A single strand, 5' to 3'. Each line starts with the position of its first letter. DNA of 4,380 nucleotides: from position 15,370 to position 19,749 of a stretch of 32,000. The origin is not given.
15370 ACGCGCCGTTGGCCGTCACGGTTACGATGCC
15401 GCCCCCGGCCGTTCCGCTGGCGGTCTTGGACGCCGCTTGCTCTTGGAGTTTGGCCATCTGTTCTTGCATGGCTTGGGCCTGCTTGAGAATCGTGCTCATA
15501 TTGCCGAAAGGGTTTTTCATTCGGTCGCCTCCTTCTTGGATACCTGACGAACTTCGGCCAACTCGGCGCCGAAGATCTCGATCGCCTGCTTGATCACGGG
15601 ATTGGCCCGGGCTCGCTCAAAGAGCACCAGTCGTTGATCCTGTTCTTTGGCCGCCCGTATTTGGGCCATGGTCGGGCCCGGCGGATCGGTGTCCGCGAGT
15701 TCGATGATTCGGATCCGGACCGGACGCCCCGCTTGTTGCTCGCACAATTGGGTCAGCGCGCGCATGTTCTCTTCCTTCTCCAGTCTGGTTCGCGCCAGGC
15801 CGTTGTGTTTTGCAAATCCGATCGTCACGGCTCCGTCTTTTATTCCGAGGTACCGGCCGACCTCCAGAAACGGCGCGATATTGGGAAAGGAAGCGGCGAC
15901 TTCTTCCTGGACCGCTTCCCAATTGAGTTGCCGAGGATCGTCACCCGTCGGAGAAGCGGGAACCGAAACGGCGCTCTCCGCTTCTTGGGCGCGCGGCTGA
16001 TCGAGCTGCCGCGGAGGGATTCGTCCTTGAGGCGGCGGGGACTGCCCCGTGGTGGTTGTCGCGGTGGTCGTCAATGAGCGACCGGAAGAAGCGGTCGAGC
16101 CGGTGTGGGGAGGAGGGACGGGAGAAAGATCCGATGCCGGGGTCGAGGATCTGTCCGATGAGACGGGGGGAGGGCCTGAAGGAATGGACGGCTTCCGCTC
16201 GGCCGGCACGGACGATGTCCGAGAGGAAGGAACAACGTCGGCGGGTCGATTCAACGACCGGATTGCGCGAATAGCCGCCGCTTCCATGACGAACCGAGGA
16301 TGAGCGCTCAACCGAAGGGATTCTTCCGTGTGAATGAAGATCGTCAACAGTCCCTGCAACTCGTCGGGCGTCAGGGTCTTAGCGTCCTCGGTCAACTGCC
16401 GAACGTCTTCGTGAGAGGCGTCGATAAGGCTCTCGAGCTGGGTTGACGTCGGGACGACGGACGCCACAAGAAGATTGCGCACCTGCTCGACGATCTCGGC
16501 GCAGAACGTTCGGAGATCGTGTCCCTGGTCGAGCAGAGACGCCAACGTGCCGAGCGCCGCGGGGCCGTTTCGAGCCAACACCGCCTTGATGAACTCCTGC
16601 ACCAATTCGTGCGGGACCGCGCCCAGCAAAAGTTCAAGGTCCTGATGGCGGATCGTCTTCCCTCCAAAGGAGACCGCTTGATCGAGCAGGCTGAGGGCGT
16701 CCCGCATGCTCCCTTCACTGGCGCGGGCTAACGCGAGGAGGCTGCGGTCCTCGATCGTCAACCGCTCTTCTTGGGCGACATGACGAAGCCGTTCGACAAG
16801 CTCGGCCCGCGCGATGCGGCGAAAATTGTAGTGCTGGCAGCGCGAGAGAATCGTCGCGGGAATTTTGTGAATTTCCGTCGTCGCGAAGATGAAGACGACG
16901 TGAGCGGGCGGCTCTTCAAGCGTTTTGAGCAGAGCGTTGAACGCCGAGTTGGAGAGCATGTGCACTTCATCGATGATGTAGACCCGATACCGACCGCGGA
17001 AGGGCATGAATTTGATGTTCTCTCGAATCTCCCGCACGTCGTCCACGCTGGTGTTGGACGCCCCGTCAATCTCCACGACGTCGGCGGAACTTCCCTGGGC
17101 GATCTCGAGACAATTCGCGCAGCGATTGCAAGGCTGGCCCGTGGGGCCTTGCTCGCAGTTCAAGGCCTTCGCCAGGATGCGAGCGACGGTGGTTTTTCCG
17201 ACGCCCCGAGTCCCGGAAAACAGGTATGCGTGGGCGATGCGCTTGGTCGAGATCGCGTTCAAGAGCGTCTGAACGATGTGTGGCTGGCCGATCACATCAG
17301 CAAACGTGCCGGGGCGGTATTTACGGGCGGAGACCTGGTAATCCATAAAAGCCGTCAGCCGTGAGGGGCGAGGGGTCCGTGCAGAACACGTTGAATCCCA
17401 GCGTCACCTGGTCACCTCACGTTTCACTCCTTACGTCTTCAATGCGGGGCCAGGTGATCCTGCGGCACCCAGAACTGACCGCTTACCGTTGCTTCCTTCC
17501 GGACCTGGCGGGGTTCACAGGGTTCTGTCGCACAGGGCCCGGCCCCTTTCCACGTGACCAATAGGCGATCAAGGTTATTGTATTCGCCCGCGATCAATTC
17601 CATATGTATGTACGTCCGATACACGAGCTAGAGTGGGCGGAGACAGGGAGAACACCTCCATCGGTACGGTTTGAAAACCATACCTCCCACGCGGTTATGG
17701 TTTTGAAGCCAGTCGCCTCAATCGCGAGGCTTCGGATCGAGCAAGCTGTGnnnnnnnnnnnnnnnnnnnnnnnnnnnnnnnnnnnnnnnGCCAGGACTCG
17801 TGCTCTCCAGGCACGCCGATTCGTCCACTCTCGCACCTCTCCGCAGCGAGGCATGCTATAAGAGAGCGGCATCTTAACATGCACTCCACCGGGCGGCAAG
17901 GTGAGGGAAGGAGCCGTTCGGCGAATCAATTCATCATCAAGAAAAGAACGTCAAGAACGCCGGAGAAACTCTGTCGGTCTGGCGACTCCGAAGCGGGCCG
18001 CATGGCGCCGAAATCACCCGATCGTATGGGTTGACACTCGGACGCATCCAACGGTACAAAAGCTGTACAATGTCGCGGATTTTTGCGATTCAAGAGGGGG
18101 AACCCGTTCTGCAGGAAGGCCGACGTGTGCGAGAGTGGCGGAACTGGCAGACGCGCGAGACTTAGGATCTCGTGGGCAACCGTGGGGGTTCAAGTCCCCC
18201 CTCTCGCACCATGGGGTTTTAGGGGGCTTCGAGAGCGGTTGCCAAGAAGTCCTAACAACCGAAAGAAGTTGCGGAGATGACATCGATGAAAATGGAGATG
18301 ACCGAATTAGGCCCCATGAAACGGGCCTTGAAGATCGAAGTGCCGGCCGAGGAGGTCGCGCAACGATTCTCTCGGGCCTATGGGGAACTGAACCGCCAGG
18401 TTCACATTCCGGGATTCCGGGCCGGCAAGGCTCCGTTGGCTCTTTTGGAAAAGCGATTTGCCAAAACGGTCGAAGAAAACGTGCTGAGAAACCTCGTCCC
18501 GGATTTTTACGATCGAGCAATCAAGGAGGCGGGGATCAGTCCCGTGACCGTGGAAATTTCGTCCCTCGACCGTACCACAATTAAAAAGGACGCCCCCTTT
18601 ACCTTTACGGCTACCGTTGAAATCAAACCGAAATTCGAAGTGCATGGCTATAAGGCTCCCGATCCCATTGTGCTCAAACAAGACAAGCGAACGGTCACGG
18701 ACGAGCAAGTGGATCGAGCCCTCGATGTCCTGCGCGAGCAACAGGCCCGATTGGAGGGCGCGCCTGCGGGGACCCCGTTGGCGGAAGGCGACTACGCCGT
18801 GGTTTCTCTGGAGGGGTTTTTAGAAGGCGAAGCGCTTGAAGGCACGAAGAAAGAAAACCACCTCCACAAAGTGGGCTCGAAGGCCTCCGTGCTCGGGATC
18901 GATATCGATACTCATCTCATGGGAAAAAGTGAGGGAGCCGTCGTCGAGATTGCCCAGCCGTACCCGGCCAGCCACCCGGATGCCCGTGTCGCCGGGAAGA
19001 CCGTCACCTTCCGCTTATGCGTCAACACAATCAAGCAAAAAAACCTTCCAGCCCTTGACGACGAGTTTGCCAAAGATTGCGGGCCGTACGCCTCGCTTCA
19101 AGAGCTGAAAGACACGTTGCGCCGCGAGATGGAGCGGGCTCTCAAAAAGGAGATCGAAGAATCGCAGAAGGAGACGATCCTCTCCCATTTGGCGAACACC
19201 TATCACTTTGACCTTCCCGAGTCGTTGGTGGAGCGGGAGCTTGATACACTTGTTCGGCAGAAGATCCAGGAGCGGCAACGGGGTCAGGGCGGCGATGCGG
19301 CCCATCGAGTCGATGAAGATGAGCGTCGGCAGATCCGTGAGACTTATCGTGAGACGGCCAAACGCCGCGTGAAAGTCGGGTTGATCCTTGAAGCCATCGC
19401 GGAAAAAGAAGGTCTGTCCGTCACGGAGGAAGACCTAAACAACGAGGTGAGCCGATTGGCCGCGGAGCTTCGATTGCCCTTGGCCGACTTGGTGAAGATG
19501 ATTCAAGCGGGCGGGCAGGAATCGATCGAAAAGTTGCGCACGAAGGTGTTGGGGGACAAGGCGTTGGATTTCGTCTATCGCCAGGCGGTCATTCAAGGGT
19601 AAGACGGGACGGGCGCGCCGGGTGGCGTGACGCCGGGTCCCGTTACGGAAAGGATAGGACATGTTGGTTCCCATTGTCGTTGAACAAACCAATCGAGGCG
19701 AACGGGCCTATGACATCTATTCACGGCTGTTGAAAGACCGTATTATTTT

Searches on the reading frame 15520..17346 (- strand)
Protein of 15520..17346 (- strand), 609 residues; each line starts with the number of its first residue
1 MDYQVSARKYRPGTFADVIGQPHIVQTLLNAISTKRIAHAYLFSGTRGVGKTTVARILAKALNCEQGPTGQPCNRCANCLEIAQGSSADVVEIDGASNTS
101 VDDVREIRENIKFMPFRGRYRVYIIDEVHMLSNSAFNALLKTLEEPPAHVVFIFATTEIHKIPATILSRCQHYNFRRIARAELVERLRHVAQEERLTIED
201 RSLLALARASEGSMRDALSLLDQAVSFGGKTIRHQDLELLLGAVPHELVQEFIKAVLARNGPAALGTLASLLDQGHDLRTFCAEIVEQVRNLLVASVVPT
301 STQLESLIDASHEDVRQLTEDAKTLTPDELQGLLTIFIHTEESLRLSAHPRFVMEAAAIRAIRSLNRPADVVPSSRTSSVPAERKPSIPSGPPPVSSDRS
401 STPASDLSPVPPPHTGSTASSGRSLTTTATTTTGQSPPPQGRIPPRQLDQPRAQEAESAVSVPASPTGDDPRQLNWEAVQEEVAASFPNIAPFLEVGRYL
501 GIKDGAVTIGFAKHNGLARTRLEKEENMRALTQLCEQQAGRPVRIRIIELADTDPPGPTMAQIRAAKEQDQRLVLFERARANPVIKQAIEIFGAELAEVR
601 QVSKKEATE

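Call 9: search_protein_families(library=pfam, proteins=[window:15520-17346:-], max_evalue=0.0001)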
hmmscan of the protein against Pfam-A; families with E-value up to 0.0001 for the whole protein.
window:15520-17346:- (609 aa): 9 families
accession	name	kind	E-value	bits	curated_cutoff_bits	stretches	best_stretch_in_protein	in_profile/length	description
PF13177.12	DNA_pol3_delta2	-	2.4e-49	167.8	27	1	20-178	1-160/161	DNA polymerase III, delta subunit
PF22608.2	DNAX_ATPase_lid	-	1.2e-17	63.9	27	1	184-229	3-48/49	DNA polymerase III clamp loader subunit, ATPase lid domain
PF00004.35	AAA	-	4.5e-14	53.5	21.2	1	42-172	2-125/131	ATPase family associated with various cellular activities (AAA)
PF12169.13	DNA_pol3_gamma3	-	2.1e-13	50.7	24.4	1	236-370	5-138/143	DNA polymerase III subunits gamma and tau domain III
PF13401.12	AAA_22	-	1.9e-07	31.9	27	1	42-159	9-126/130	AAA domain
PF13604.12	AAA_30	-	1.3e-06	28.7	27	1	41-153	21-122/191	AAA domain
PF07728.20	AAA_5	-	1.8e-06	28.4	22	1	42-150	3-97/139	AAA domain (dynein-related subfamily)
PF05496.18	RuvB_N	-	1.9e-06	28.2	27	1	11-73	2-68/159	Holliday junction DNA helicase RuvB P-loop domain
PF13238.12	AAA_18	-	8.8e-05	23.4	29.4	0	43-80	3-35/128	AAA domain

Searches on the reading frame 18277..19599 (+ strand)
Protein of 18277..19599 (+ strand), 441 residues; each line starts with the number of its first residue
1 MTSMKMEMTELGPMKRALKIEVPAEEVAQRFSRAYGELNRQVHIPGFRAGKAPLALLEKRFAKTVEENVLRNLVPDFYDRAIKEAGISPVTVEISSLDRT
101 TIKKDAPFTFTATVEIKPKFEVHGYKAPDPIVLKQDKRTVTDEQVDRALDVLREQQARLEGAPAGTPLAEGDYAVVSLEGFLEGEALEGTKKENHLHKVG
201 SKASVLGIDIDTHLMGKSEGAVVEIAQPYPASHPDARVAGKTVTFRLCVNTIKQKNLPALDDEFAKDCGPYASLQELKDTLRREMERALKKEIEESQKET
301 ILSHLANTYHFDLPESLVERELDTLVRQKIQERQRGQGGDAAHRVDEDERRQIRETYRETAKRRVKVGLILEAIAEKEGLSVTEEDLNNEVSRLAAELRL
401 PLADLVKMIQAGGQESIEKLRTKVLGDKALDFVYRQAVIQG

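Call 9: search_protein_families(library=pfam, proteins=[window:18277-19599:+], max_evalue=0.0001)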
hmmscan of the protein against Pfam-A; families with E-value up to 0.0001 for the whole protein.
window:18277-19599:+ (441 aa): 2 families
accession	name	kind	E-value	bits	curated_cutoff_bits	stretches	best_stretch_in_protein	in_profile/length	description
PF05697.18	Trigger_N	-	1.8e-36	126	22.2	1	4-151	1-143/144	Bacterial trigger factor protein (TF)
PF05698.19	Trigger_C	-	6.3e-33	114.6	22.7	1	273-433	1-160/162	Bacterial trigger factor protein (TF) C-terminus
